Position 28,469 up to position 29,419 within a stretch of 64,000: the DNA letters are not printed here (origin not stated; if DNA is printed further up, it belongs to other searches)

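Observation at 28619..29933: Tandem paralogous Cys-rich (DUF2148-like, ferredoxin-domain) proteins embedded in a beta-oxidation-type cluster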

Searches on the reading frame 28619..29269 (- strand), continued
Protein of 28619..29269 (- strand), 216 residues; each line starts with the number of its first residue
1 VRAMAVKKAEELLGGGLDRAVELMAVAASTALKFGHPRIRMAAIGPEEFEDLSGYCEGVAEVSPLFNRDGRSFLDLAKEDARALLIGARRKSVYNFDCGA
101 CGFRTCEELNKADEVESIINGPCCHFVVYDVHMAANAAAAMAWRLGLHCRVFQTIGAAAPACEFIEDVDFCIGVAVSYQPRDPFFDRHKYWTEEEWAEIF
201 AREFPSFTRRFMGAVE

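Call 14: find_encoding_contigs(protein=P0090, flank=10000, max_places=2)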
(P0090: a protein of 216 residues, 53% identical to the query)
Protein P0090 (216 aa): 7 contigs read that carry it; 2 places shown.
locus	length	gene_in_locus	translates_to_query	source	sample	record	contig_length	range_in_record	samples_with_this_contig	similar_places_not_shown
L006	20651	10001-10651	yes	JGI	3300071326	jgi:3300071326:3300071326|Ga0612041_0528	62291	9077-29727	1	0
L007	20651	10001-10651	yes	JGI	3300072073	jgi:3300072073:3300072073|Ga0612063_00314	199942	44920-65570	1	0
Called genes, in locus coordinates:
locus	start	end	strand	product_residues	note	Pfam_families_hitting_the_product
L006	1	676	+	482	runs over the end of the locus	PF02386:TrkH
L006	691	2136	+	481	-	PF01225:Mur_ligase, PF08245:Mur_ligase_M, PF02875:Mur_ligase_C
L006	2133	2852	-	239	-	PF03372:Exo_endo_phos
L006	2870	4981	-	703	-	PF00614:PLDc (weak), PF13091:PLDc_2, PF00614:PLDc, PF09335:VTT_dom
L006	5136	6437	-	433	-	PF00083:Sugar_tr, PF07690:MFS_1, PF03137:OATP (weak)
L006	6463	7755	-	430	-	PF01321:Creatinase_N, PF00557:Peptidase_M24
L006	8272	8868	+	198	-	PF00440:TetR_N, PF13977:TetR_C_6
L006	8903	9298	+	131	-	PF02036:SCP2 (weak)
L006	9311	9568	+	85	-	-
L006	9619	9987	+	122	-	PF09918:DUF2148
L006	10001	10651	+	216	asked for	PF09918:DUF2148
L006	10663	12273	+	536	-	PF00501:AMP-binding, PF13193:AMP-binding_C (weak)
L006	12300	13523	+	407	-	PF02771:Acyl-CoA_dh_N, PF02770:Acyl-CoA_dh_M, PF00441:Acyl-CoA_dh_1, PF08028:Acyl-CoA_dh_2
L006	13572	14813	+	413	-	PF00108:Thiolase_N, PF00109:ketoacyl-synt (weak), PF08545:ACP_syn_III (faint), PF02803:Thiolase_C, PF22691:Thiolase_C_1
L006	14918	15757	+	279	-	PF12641:Flavodoxin_3 (weak), PF12724:Flavodoxin_5, PF00037:Fer4 (weak), PF12837:Fer4_6 (faint)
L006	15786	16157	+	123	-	-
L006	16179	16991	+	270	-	PF00106:adh_short, PF08659:KR, PF13561:adh_short_C2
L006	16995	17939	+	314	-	PF01073:3Beta_HSD, PF01370:Epimerase, PF07993:NAD_binding_4 (faint), PF13460:NAD_binding_10 (faint), PF16363:GDP_Man_Dehyd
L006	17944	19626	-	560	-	PF21563:Mcp40H-20_sensor, PF00672:HAMP (weak), PF00015:MCPsignal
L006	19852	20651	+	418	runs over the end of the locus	PF00155:Aminotran_1_2, PF00266:Aminotran_5, PF04864:Alliinase_C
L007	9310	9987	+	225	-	PF09918:DUF2148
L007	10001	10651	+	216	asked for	PF09918:DUF2148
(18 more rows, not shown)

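Call 26: find_related_loci(query=A1, collection=genome_contigs, flank=10000)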
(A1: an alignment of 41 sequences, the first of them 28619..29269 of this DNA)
Query A1 (216 aa) in genome_contigs; peptide patterns used: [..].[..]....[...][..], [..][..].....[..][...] (x = any residue, [..] = any of these).
600 stretches matched a pattern (row limit reached: there are more); 281 encode a relative of the query (tblastn E <= 1e-3); the best 80 are kept; 80 distinct loci.
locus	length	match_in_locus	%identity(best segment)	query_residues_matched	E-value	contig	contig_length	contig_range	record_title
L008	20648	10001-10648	84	1-216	3e-121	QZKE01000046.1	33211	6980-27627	MAG: Actinobacteria bacterium isolate SURF_21 Ga0104751_1001982, whole genome shotgun sequence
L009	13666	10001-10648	83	1-216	2e-120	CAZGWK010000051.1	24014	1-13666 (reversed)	MAG TPA_asm: uncultured Actinomycetota bacterium isolate SRP141376_co1_17 genome assembly, contig: NODE_4600_length_2401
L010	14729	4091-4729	83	4-216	4e-118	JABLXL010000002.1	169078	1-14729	MAG: Actinomycetota bacterium isolate Ch49 contig2, whole genome shotgun sequence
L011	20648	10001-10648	83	1-216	7e-118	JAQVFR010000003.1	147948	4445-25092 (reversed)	MAG: Actinomycetota bacterium isolate STE_163 NODE_125_length_147948_cov_6.077472_Sandtown_E, whole genome shotgun seque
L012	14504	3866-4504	81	4-216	9e-117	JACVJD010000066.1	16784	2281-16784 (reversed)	MAG: Candidatus Solincola daggyaiensis isolate DG_1_6.bin.137 contig066, whole genome shotgun sequence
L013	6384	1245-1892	82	1-216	2e-116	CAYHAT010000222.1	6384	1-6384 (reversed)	MAG TPA_asm: uncultured Actinomycetota bacterium isolate ERP119294_co1_319 genome assembly, contig: NODE_18392_length_63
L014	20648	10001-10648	81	1-216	2e-113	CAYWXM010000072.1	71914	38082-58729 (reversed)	MAG TPA_asm: uncultured Actinomycetota bacterium isolate SRP067234_co1_219 genome assembly, contig: k99_932517, whole ge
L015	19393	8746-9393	81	1-216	2e-113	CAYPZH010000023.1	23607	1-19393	MAG TPA_asm: uncultured Actinomycetota bacterium isolate binchicken_co7_176 genome assembly, contig: NODE_3200_length_23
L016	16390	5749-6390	78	4-216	3e-109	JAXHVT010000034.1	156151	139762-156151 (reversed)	MAG: Actinomycetota bacterium isolate MAG84_tar_biofilm MAG84_34, whole genome shotgun sequence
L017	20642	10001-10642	78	4-216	1e-107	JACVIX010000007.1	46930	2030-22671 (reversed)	MAG: Candidatus Geothermincola primus isolate QZM4_2.bin.425 contig007, whole genome shotgun sequence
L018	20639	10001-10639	70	4-216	3e-106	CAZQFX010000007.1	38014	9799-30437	MAG TPA_asm: uncultured Actinomycetota bacterium isolate SRP257756_co1_219 genome assembly, contig: NODE_642_length_3801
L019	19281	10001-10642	74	4-216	9e-104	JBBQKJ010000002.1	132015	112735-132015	MAG: Candidatus Geothermincolia bacterium isolate Co_metawrap_610 Cmw_610_k141_1490198_length_132015_cov_16.0000, whole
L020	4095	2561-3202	73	4-216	2e-103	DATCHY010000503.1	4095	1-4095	MAG TPA_asm: Geomonas sp. isolate SMAG_U7845 k141_882229, whole genome shotgun sequence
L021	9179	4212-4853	73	4-216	1e-102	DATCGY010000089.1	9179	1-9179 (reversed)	MAG TPA_asm: Candidatus Anoxymicrobiaceae bacterium isolate SMAG_U7819 k141_382784, whole genome shotgun sequence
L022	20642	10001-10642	71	4-216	3e-99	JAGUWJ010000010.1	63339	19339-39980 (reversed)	MAG: Actinomycetota bacterium isolate DeMMO5_5 c_000000030080, whole genome shotgun sequence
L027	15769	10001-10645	56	4-216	3e-72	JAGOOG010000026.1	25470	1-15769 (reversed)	MAG: Deltaproteobacteria bacterium isolate Go_SlDig_bin_434 Go_SlDig_5330_length_25470_cov_126.875311, whole genome shot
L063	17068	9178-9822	52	4-216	7e-68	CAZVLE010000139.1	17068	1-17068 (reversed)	MAG TPA_asm: uncultured Syntrophomonadaceae bacterium isolate SRP067234_co1_287 genome assembly, contig: k99_175234, who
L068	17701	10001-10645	54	4-216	2e-67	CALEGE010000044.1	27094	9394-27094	MAG TPA_asm: uncultured Spirochaetia bacterium isolate SRR1562008_bin.80_CONCOCT_v1.1_MAG genome assembly, contig: ERZ72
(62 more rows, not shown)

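Call 27: predict_structure(alignment_id=A1)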
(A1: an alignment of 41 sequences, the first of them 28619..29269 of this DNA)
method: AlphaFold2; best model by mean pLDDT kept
length: 216 residues; sequences in the alignment: 41
mean_pLDDT: 87.1   pTM: 0.83
mean pLDDT of the five models: 87.1, 86.3, 84.6, 84.3, 79.1
residues with pLDDT >= 90: 130; 70-90: 63; 50-70: 16; < 50: 7
segments of 3 or more residues with pLDDT < 50: 212-216
pLDDT, mean of each block of 10 residues (from residue 1): 76 96 97 84 98 93 87 93 96 88 90 73 89 97 96 93 93 96 77 78 67 42
secondary structure, 60 per line:
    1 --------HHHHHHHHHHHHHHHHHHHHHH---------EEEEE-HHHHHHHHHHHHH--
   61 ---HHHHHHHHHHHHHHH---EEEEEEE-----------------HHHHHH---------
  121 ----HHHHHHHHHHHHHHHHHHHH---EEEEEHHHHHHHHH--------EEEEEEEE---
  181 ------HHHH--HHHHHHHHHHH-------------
elements in order: H9-30 E40-44 H46-58 H64-78 E82-88 H106-111 H125-144 E148-152 H153-161 E170-177 H187-190 H193-203

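Call 35: search_solved_structures(query=A1, max_evalue=10, show_alignments=3)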
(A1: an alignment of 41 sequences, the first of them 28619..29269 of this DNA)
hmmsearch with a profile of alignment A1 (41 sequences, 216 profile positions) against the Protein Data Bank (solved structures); distinct sequences matched with E-value up to 10: 2.
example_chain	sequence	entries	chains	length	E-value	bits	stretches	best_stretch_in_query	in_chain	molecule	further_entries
7vbt_A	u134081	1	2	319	1.7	11.3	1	108-207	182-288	Serine/threonine-protein kinase RIO2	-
6fdn_A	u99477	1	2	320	1.7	11.3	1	108-207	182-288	Serine/threonine-protein kinase RIO2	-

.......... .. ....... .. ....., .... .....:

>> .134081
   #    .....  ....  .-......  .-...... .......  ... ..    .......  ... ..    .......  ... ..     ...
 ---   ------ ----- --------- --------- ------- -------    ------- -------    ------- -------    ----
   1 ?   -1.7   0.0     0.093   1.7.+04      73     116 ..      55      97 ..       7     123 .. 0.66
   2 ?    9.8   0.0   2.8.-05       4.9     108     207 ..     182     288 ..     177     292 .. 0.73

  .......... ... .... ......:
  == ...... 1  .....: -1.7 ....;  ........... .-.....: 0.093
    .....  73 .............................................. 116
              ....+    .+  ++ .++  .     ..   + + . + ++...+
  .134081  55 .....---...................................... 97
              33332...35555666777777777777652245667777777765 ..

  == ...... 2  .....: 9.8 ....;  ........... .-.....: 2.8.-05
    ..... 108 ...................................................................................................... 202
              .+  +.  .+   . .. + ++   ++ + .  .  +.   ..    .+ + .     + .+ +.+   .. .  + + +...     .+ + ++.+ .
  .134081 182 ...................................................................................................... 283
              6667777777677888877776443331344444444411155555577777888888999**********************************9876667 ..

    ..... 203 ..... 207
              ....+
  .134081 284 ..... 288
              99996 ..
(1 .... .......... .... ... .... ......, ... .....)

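Call 52: search_protein_representatives(alignment_id=A3)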
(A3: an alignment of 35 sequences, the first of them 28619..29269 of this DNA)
Query: 35 sequences, 223 profile positions. Proteins with E-value up to 0.001 (for the whole library): 551; up to 1e-10: 244; up to 1e-30: 18. The best 150 are listed.
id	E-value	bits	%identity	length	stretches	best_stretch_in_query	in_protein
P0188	3.3e-97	340.8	-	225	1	2-223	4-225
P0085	9.7e-85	300.1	-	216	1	3-223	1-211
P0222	2.4e-64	233.4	-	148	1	76-223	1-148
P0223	7.9e-64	231.7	-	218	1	2-170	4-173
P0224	6.3e-50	186.2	-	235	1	5-223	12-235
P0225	8.3e-50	185.8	-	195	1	1-139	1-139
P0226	1.1e-42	162.6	-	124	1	1-117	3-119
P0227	2.1e-42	161.6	-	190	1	76-180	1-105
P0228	3.7e-42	160.8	-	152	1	5-152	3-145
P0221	7.6e-42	159.8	-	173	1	20-143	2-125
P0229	4.1e-40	154.1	-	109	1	111-223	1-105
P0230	9.2e-38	146.5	-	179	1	5-137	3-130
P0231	1.9e-36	142.2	-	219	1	3-223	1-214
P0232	2.1e-33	132.2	-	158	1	2-125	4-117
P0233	3.4e-33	131.5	-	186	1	12-195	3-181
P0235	8.3e-31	123.7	-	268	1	8-210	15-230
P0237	2.4e-30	122.2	-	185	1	10-194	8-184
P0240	8.1e-29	117.2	-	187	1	8-195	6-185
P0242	1.7e-28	116.1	-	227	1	5-222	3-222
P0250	1.9e-25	106.1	-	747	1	9-209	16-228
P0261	3.8e-23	98.6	-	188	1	9-195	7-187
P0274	1.2e-21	93.8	-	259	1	10-209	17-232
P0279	4.2e-21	92.0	-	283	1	10-211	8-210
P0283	1.2e-20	90.5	-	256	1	10-183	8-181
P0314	2.1e-18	83.2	-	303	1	7-188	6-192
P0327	2.3e-17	79.7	-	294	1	12-215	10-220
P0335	6.9e-17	78.2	-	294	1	3-183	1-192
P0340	1.8e-16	76.8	-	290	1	10-221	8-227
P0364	4.9e-15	72.1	-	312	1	12-220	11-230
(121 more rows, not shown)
